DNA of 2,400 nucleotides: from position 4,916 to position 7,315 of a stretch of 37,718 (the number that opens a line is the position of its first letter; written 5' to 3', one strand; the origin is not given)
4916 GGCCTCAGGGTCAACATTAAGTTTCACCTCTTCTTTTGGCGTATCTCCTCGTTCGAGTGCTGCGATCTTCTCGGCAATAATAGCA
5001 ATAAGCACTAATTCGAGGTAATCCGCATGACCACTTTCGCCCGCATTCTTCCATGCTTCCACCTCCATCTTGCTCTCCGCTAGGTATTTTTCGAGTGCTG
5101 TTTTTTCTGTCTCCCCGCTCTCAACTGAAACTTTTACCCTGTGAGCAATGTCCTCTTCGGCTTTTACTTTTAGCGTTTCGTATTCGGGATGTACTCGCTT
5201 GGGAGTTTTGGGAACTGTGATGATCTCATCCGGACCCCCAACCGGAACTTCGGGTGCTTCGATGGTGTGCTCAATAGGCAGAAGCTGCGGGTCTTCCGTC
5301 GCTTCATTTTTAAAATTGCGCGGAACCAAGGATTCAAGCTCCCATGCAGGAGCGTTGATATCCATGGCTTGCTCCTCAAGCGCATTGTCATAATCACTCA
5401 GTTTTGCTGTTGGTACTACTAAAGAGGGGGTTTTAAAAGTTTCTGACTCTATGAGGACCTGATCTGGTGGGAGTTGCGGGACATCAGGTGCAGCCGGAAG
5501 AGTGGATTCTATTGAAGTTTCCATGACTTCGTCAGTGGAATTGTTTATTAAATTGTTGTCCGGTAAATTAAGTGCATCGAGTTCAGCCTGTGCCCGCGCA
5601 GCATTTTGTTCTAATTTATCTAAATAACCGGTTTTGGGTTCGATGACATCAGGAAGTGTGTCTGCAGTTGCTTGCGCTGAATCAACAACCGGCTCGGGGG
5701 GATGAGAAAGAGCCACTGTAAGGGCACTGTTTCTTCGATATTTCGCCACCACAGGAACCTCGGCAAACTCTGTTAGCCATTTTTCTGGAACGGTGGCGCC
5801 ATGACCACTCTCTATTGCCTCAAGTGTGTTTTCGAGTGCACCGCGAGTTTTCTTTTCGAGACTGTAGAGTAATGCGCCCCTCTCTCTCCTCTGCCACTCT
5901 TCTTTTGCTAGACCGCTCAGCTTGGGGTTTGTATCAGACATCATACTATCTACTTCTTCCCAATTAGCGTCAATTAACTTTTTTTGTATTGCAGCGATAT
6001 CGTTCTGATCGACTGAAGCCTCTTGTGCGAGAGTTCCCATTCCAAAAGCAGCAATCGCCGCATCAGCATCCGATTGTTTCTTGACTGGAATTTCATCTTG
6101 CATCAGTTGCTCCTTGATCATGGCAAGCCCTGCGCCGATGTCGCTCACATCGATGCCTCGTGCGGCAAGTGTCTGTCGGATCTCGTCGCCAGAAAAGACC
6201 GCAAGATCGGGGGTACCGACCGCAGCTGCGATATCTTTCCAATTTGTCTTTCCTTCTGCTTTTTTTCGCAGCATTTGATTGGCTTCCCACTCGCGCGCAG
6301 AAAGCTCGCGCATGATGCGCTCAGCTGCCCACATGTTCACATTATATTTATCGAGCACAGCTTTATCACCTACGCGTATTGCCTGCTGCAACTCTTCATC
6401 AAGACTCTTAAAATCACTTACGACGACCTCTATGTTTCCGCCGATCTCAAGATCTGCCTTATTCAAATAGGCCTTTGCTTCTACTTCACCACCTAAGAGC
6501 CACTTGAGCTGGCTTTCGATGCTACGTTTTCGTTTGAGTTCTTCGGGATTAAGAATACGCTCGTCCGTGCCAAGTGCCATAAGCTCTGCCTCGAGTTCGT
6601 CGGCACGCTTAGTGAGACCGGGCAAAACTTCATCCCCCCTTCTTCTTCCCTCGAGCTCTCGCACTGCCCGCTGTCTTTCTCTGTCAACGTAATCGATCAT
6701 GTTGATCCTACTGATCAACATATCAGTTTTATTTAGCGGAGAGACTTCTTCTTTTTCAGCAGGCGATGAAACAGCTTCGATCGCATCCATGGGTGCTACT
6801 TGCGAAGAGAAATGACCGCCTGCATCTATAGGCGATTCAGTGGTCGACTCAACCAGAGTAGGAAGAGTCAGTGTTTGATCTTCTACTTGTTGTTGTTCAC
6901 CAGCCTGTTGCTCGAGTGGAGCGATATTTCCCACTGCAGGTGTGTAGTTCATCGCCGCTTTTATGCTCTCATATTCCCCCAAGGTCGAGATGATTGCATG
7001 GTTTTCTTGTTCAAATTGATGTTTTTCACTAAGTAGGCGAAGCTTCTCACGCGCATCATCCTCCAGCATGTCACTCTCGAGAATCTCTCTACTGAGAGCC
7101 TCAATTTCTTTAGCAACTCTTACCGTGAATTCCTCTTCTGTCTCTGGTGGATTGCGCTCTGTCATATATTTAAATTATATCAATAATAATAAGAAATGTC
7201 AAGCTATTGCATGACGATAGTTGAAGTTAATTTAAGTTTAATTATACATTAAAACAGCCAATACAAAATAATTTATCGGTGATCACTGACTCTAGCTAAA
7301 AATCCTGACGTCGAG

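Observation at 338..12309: Three-gene envelope module (membrane protein, orphan T4CP-like ATPase, 2275-aa giant protein) replaces the expected continuation of the ribosomal superoperon after map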

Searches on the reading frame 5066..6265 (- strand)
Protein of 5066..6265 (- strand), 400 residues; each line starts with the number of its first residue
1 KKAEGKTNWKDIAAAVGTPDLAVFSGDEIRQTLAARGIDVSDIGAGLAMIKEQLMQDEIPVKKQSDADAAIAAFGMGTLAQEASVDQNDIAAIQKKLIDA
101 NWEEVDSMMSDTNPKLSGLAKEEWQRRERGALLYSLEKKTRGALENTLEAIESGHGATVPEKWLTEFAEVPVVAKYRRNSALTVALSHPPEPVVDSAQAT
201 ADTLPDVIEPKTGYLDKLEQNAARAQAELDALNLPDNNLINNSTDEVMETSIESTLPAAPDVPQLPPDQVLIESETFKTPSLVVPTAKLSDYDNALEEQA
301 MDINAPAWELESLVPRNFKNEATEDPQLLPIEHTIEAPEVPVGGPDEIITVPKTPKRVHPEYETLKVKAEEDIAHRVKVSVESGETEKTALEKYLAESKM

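Call 40: search_protein_families(library=pfam, proteins=[window:5066-6265:-], max_evalue=5)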
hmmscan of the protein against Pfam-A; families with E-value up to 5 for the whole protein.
window:5066-6265:- (400 aa): 1 family
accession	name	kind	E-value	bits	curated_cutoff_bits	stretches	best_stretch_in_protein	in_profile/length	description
PF24850.1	CC_BshC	-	0.095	13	27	1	83-149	38-102/159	Bacillithiol biosynthesis BshC, C-terminal coiled-coil domain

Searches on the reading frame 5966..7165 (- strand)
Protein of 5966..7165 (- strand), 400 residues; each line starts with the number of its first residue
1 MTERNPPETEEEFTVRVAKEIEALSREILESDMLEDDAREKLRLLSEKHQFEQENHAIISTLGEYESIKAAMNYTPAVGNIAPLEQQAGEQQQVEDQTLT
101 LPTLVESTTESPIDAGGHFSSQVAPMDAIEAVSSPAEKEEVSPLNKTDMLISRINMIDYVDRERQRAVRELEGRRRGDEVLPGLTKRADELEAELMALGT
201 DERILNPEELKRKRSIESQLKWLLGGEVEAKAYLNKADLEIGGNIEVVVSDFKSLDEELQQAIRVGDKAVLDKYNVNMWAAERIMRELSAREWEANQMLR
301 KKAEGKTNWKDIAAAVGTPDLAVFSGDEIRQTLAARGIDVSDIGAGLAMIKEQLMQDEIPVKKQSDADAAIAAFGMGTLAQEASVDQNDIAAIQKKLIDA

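Call 40: search_protein_families(library=pfam, proteins=[window:5966-7165:-], max_evalue=5)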
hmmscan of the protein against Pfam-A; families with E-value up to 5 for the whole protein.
window:5966-7165:- (400 aa): 1 family
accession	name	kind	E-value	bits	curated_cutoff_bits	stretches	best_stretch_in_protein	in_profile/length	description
PF09440.15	eIF3_N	-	0.27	12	26.8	1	10-65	78-132/133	eIF3 subunit 6 N terminal domain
